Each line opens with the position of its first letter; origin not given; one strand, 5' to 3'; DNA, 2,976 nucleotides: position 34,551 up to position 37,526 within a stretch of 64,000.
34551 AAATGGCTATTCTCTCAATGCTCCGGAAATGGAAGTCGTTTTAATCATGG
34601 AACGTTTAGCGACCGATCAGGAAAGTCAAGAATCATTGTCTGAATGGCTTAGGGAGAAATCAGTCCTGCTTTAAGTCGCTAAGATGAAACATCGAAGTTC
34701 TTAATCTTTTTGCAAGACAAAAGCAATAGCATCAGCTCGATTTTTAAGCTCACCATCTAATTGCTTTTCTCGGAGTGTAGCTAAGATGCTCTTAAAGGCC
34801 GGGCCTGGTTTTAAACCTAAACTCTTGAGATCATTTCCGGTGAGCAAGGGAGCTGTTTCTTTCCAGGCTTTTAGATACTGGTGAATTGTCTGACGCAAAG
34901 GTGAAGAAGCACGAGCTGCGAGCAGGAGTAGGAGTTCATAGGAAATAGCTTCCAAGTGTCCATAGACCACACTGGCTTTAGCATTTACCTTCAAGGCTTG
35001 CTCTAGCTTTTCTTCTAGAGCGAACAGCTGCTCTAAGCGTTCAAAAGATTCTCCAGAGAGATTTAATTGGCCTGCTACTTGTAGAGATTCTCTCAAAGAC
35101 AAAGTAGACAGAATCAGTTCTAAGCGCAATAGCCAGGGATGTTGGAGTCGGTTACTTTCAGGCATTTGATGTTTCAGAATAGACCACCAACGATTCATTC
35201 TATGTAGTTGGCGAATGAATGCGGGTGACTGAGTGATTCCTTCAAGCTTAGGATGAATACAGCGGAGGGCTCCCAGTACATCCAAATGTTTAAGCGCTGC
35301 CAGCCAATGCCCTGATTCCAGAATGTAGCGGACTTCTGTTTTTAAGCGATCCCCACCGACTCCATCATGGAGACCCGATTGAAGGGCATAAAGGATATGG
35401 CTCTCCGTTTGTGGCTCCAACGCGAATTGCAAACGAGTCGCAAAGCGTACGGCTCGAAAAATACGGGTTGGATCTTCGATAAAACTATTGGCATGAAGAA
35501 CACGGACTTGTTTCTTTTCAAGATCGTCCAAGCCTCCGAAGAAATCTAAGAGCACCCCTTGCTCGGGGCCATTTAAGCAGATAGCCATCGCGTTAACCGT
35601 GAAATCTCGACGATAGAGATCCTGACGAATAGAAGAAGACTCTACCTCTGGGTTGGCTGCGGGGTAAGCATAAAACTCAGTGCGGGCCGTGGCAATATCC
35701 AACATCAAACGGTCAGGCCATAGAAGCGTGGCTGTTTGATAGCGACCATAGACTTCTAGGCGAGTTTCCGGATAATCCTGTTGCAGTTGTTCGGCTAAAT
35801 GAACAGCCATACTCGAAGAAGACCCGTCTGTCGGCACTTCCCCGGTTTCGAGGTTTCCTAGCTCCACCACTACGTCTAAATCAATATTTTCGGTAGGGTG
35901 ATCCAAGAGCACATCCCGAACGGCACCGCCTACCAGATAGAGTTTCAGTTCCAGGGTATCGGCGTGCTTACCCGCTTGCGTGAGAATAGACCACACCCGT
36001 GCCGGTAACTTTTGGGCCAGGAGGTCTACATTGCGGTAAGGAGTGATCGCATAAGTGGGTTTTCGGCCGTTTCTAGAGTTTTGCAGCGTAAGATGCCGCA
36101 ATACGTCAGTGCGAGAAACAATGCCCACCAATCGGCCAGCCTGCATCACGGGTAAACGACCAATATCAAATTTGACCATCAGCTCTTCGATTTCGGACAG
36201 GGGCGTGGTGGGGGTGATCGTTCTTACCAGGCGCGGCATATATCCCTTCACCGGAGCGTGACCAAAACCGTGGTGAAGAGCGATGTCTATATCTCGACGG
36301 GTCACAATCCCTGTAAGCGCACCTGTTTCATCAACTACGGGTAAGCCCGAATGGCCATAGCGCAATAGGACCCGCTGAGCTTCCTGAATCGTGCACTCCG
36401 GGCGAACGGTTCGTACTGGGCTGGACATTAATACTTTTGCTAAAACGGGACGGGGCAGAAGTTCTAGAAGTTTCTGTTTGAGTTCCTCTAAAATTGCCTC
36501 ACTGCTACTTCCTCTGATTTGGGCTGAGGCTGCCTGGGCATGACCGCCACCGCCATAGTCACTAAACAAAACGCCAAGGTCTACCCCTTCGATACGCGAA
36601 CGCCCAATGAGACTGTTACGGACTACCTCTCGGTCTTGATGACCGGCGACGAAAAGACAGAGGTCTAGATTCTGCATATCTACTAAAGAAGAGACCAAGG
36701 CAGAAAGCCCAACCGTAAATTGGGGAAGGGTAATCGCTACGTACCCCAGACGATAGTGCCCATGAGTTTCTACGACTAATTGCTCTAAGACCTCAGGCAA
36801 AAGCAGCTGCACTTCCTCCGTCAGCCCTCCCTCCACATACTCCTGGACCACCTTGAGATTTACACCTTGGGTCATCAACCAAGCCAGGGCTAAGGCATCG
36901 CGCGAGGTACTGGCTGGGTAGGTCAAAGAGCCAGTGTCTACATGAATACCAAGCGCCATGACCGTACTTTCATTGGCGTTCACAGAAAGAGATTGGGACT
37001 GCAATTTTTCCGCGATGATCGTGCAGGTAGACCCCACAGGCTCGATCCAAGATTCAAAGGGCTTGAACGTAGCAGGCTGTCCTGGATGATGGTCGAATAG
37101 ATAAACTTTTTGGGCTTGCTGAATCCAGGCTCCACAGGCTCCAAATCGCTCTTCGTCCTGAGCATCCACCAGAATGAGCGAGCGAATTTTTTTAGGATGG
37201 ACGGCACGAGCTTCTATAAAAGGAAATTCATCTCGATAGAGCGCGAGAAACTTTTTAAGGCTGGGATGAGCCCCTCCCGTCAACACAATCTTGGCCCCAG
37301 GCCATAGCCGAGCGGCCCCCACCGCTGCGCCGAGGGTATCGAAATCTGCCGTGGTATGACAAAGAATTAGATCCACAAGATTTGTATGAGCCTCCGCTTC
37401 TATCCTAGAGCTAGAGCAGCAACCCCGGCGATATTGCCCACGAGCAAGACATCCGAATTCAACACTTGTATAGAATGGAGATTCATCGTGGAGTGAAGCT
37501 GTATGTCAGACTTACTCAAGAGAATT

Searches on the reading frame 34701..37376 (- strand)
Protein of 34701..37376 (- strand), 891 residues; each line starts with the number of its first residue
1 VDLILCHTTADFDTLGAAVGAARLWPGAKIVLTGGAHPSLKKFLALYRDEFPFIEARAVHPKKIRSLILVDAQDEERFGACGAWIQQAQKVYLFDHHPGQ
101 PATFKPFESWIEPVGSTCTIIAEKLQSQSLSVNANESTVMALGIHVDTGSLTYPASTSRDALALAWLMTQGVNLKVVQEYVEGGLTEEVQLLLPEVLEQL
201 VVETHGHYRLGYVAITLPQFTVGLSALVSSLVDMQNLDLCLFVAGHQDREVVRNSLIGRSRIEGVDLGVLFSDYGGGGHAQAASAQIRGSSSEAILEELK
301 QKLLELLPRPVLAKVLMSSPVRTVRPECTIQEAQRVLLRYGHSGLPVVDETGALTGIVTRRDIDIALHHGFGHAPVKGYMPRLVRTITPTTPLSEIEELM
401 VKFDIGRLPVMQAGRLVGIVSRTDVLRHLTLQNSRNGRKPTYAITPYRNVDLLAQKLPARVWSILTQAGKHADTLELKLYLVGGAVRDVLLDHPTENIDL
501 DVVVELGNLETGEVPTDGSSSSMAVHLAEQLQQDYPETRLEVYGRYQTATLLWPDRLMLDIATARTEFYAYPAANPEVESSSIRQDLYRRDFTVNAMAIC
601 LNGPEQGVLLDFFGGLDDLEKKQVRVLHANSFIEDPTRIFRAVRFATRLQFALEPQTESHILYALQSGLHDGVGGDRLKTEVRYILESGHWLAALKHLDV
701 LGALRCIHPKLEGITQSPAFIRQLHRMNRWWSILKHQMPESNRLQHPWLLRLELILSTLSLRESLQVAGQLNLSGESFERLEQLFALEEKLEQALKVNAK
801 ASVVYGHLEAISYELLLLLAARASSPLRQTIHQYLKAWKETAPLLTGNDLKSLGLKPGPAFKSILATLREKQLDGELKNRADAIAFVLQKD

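Call 54: search_protein_families(library=pfam, proteins=[window:34701-37376:-], max_evalue=0.00001)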
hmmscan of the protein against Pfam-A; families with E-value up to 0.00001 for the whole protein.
window:34701-37376:- (891 aa): 4 families
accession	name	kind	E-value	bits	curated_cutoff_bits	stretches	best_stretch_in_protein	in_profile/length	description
PF00571.33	CBS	-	7.4e-27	93.9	24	2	316-367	4-55/57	CBS domain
PF01743.26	PolyA_pol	-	5.6e-26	91.8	23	1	479-625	1-126/126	Poly A polymerase head domain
PF01368.27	DHH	-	4.2e-09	37.2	28.1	1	3-144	3-125/125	DHH family, N-terminal domain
PF02272.25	DHHA1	-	4.7e-06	27.4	25.9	0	224-303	18-100/102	DHHA1 domain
